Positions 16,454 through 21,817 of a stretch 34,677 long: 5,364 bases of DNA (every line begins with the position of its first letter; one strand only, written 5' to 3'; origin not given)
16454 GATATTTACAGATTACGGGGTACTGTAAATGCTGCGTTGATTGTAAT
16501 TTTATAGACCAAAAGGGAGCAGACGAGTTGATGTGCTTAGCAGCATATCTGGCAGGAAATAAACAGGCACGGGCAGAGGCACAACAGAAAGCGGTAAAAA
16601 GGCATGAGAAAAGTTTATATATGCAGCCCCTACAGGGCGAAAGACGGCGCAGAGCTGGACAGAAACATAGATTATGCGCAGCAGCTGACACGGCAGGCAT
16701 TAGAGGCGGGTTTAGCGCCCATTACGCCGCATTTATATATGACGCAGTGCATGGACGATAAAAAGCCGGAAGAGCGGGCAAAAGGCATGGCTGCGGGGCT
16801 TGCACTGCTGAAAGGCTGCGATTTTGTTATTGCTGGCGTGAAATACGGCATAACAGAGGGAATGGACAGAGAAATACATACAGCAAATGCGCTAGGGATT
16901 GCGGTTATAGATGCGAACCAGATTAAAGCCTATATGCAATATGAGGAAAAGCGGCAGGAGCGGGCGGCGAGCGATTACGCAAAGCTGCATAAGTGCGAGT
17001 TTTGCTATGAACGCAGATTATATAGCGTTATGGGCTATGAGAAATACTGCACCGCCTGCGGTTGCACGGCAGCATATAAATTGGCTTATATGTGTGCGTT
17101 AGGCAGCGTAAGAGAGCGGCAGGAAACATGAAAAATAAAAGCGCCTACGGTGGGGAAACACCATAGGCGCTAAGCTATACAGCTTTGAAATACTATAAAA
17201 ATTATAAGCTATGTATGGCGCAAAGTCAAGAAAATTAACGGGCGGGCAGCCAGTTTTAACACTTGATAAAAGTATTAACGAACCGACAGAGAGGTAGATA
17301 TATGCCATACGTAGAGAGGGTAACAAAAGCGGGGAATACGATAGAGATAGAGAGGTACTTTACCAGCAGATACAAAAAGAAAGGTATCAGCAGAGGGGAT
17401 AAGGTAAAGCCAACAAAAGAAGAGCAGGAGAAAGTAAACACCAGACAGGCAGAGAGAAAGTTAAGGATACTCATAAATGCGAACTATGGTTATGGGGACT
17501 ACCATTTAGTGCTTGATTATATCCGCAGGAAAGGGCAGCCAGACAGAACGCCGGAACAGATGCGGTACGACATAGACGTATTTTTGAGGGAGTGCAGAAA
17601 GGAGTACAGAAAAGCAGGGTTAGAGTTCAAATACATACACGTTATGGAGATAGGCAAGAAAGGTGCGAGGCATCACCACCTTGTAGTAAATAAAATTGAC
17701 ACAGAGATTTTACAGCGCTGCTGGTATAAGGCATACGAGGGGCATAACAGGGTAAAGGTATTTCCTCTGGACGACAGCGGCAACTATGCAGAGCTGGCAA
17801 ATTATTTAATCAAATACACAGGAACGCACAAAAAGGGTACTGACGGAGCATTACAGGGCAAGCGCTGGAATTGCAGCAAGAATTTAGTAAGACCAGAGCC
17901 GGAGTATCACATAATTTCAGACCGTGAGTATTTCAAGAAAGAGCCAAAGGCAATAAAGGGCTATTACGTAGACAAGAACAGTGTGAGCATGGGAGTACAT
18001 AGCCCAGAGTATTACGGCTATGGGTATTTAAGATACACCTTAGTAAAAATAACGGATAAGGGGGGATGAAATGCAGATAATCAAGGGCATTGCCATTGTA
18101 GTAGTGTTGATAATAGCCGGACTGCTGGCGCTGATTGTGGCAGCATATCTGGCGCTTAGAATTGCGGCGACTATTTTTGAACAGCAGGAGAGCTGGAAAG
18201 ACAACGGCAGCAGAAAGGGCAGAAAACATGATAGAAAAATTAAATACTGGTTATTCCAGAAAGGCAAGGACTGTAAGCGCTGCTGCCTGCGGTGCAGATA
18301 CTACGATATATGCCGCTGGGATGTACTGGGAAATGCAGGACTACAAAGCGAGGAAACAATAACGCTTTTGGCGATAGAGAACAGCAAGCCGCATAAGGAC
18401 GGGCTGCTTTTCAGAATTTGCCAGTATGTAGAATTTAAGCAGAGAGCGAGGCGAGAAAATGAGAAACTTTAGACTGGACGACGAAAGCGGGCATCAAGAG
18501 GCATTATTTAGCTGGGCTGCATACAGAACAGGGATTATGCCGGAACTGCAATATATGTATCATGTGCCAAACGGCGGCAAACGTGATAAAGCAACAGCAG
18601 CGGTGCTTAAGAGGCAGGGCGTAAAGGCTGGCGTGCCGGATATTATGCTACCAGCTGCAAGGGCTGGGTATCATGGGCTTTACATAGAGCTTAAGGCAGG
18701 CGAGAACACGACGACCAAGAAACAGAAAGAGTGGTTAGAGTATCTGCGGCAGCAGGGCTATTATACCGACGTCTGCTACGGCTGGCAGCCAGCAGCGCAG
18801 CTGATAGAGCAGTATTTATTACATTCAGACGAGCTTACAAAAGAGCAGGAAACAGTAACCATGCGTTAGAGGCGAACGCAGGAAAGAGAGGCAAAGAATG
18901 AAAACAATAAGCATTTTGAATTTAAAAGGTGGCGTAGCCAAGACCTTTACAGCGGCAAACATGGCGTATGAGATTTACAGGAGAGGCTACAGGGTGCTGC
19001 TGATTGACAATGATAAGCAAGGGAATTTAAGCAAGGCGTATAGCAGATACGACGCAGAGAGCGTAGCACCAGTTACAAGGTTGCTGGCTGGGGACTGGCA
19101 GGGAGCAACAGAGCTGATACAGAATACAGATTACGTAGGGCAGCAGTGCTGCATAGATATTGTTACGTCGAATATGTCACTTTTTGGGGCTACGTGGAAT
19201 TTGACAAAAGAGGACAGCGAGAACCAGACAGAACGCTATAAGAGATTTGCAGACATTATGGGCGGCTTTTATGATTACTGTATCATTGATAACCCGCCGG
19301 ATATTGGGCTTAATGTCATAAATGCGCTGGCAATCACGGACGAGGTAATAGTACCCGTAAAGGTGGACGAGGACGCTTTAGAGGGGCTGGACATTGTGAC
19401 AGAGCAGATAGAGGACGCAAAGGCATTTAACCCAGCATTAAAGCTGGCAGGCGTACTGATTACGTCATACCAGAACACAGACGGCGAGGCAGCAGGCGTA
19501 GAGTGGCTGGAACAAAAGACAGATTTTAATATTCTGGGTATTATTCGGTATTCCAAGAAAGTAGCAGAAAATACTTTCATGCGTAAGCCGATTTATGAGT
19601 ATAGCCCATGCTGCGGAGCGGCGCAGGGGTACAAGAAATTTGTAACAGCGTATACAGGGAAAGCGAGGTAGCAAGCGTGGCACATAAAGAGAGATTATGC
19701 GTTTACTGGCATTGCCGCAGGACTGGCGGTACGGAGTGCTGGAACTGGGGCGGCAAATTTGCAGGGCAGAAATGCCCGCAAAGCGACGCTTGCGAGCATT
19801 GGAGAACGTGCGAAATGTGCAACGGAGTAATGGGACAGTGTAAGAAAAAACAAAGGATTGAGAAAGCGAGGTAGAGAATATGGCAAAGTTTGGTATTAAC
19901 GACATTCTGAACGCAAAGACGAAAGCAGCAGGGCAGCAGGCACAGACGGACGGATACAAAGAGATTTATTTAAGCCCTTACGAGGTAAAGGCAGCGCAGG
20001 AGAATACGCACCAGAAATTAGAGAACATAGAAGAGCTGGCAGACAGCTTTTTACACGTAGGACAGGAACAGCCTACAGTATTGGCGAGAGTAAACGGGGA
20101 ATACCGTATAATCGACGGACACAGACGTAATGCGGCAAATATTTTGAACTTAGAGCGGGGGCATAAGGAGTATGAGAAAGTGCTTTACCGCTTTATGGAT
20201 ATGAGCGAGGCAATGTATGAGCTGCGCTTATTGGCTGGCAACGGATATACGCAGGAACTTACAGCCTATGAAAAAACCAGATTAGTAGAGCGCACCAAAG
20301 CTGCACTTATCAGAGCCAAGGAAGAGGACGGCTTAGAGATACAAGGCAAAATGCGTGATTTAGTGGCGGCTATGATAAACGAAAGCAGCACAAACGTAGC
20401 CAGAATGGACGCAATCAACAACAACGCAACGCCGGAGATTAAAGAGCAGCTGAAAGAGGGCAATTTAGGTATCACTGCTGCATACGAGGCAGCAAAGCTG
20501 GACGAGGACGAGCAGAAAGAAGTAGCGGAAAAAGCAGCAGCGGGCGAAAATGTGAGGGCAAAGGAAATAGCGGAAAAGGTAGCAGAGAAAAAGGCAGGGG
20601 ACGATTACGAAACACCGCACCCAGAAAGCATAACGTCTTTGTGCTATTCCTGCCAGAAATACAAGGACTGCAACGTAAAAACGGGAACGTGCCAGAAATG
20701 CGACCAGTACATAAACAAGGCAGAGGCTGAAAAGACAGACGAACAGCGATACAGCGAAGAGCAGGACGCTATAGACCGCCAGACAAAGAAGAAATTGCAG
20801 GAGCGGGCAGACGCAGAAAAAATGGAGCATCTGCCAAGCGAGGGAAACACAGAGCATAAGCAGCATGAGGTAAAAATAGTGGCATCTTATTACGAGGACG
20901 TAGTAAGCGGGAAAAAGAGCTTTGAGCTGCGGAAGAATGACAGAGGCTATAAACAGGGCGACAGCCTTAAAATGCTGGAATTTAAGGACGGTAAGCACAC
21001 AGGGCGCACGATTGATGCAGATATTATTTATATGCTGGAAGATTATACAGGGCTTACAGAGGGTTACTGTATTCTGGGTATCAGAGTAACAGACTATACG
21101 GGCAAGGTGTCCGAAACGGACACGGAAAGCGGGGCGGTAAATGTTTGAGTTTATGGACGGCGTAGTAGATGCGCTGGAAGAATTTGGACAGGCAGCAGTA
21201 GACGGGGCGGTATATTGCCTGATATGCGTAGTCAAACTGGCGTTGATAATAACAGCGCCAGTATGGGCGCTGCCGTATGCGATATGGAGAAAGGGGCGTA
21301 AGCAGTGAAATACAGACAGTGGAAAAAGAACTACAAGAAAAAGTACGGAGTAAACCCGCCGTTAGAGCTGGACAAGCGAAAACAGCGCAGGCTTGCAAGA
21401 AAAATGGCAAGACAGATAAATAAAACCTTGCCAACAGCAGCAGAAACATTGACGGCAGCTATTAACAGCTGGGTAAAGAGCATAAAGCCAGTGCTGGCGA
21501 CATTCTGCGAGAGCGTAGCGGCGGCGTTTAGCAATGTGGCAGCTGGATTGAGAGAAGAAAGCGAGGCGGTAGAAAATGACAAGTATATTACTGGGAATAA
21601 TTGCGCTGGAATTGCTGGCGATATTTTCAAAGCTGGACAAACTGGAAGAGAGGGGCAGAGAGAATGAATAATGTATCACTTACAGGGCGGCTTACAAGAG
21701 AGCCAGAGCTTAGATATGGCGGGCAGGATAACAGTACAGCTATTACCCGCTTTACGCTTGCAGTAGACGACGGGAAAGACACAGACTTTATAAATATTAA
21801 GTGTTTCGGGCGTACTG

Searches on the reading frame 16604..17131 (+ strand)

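Call 6: search_protein_families(library=pfam, proteins=[window:16604-17131:+], max_evalue=0.01)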
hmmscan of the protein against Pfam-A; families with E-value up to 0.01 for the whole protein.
window:16604-17131:+ (175 aa): 1 family
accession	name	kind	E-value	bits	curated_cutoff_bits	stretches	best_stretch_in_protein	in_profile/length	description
PF24963.1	DUF7768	-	2.7e-31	108.2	26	1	3-101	2-95/98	Domain of unknown function (DUF7768)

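Call 55: search_protein_families(library=padloc, proteins=[window:16604-17131:+], max_evalue=0.001)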
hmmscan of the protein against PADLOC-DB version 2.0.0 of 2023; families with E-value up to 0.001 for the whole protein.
window:16604-17131:+ (175 aa): 0 families

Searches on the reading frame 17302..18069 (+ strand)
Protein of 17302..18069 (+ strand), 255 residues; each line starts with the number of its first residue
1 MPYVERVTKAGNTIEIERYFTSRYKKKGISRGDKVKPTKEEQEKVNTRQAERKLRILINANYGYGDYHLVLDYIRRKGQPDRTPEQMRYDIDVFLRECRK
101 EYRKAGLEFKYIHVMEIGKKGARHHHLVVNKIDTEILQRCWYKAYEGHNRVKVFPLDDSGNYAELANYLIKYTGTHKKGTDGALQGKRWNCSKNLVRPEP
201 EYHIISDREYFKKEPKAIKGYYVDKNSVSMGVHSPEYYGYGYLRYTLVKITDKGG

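Call 6: search_protein_families(library=pfam, proteins=[window:17302-18069:+], max_evalue=0.01)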
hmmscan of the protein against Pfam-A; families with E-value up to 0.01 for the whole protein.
window:17302-18069:+ (255 aa): 1 family
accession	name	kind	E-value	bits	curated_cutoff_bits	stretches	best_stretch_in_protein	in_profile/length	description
PF23343.2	REP_ORF2-G2P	-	1.4e-12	48.2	27.8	1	85-171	13-97/99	Replication-associated protein ORF2/G2P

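Call 14: search_dna_similar(query=window:17302-18069:+, collection=phages, mode=protein, max_rows=25)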
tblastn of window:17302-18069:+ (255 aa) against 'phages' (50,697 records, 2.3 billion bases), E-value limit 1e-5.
Records with a match: 19; places in all: 19; records where one place covers at least 80% of the query: 13.
Best place of each record, by identity: 60-80% 4; <60% 15.
By first word of the organism name: Bacteriophage 7; Butyrivibrio 4; Clostridium 3; Latilactobacillus 3; Dulem 1; Terrisporobacter 1.
By host as written in the record: - 7; Butyrivibrio fibrisolvens DSM 3071 3; Clostridium perfringens strain S63 2; Butyrivibrio sp. 1; Propithecus coquereli 1; [Clostridium] scindens DSM 5676 1; Terrisporobacter petrolearius DSL 1; Latilactobacillus curvatus TMW 1.1381 1; and 2 more.
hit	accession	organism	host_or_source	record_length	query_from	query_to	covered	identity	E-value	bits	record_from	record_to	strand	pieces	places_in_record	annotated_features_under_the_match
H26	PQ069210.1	Butyrivibrio phage Closwp03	Butyrivibrio sp.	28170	1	250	98%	66.7%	8e-113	361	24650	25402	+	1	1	replication initiation protein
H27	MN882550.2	Butyrivibrio phage Arawn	Butyrivibrio fibrisolvens DSM 3071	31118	1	250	98%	66.7%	8e-113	361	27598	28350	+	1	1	hypothetical protein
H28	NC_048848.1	Butyrivibrio phage Arawn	Butyrivibrio fibrisolvens DSM 3071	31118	1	250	98%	66.7%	8e-113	361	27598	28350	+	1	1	replication initiation protein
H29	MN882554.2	Butyrivibrio phage Idris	Butyrivibrio fibrisolvens DSM 3071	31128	1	250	98%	66.7%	9e-113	361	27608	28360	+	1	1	hypothetical protein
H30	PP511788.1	Dulem virus 34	Propithecus coquereli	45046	1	245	96%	35.2%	8e-36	140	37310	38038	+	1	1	putative rep protein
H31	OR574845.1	Clostridium phage phiCs5676-1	[Clostridium] scindens DSM 5676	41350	12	250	94%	36.1%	3e-28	118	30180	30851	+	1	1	replication initiation protein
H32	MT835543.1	Bacteriophage sp.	human fecal samples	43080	1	245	96%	34.0%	1e-31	128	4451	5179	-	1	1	record has no annotation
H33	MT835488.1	Bacteriophage sp.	human fecal samples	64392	1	250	98%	30.9%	1e-24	107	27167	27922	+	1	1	record has no annotation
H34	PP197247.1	Terrisporobacter phage TPDSL_ph2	Terrisporobacter petrolearius DSL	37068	3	250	97%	27.1%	1e-6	55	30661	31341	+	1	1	replication initiation protein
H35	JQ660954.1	Clostridium phage PhiS63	Clostridium perfringens strain S63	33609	1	198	78%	33.7%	3e-13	75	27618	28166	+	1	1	gp31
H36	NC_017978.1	Clostridium phage PhiS63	Clostridium perfringens strain S63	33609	1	198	78%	33.7%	3e-13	75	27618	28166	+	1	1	replication initiation protein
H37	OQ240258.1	Latilactobacillus phage TMW 1.1381 P1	Latilactobacillus curvatus TMW 1.1381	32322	16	222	81%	31.4%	1e-11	70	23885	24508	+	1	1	replication protein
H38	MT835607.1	Bacteriophage sp.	human fecal samples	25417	38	247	82%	30.4%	4e-8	59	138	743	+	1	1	record has no annotation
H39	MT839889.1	Bacteriophage sp.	human fecal samples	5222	38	246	82%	30.4%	2e-9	63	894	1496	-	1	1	record has no annotation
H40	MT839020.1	Bacteriophage sp.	human fecal samples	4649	38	247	82%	28.6%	5e-6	53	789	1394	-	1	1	record has no annotation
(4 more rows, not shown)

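Call 27: search_protein_families(library=phrogs, proteins=[window:17302-18069:+], max_evalue=0.001)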
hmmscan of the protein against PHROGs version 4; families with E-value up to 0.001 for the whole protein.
window:17302-18069:+ (255 aa): 2 families
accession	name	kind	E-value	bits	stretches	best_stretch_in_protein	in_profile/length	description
phrog_3584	-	DNA, RNA and nucleotide metabolism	3.2e-66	224.5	1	1-251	3-252/265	replication initiation protein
phrog_3419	-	DNA, RNA and nucleotide metabolism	1.2e-13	52.2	1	38-206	79-240/289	rolling circle DNA replication initiation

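Call 28: search_protein_families(library=ncbifam, proteins=[window:17302-18069:+], max_evalue=0.001)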
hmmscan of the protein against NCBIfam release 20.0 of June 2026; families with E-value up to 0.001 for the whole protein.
window:17302-18069:+ (255 aa): 0 families

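Call 52: search_dna_similar(query=window:17302-18069:+, collection=plasmids, mode=protein, max_rows=12)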
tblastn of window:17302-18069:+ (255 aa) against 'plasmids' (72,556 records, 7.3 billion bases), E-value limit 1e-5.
Records with a match: 1; places in all: 1; records where one place covers at least 80% of the query: 1.
Best place of each record, by identity: <60% 1.
By first word of the organism name: Brevibacterium 1.
By predicted mobility (MOB-suite, as given by PLSDB): non-mobilizable 1.
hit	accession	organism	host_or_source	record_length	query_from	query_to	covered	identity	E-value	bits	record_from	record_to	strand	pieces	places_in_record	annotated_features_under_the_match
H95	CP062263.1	Brevibacterium sp. JNUCC-42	Whole organism,Baengnokdam Summit ...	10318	33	239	81%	26.3%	1e-7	59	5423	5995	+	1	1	protein Rep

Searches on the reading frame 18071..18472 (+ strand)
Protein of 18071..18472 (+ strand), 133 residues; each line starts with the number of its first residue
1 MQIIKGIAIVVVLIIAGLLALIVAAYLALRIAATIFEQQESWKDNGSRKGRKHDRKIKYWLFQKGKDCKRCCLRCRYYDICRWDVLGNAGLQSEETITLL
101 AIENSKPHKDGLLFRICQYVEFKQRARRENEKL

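Call 6: search_protein_families(library=pfam, proteins=[window:18071-18472:+], max_evalue=0.01)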
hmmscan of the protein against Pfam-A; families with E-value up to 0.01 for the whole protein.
window:18071-18472:+ (133 aa): 0 families

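Call 27: search_protein_families(library=phrogs, proteins=[window:18071-18472:+], max_evalue=0.001)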
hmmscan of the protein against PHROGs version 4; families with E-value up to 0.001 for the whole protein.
window:18071-18472:+ (133 aa): 1 family
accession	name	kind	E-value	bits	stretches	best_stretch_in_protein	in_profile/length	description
phrog_31711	-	unknown function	2.2e-56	189.1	1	56-133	4-81/81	-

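Call 55: search_protein_families(library=padloc, proteins=[window:18071-18472:+], max_evalue=0.001)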
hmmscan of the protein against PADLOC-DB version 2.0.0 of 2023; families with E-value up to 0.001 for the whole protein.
window:18071-18472:+ (133 aa): 0 families

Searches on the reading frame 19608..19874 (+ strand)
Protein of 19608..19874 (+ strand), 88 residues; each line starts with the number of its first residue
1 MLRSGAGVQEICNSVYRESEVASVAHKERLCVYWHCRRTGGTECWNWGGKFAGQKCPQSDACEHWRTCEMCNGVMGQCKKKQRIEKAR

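Call 30: search_protein_families(library=pfam, proteins=[window:19608-19874:+], max_evalue=0.01)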
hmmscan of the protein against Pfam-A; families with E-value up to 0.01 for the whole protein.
window:19608-19874:+ (88 aa): 0 families

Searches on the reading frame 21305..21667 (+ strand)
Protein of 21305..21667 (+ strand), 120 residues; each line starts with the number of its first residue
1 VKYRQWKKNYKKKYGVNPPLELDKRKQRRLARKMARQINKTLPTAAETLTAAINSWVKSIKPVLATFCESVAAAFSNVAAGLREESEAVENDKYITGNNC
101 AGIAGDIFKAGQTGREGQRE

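Call 10: search_protein_families(library=pfam, proteins=[window:21305-21667:+], max_evalue=0.01)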
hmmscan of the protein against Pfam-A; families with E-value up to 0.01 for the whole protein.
window:21305-21667:+ (120 aa): 1 family
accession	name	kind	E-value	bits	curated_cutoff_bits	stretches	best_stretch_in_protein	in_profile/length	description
PF11101.13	DUF2884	-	0.0024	18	30.6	1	25-94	45-114/228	Protein of unknown function (DUF2884)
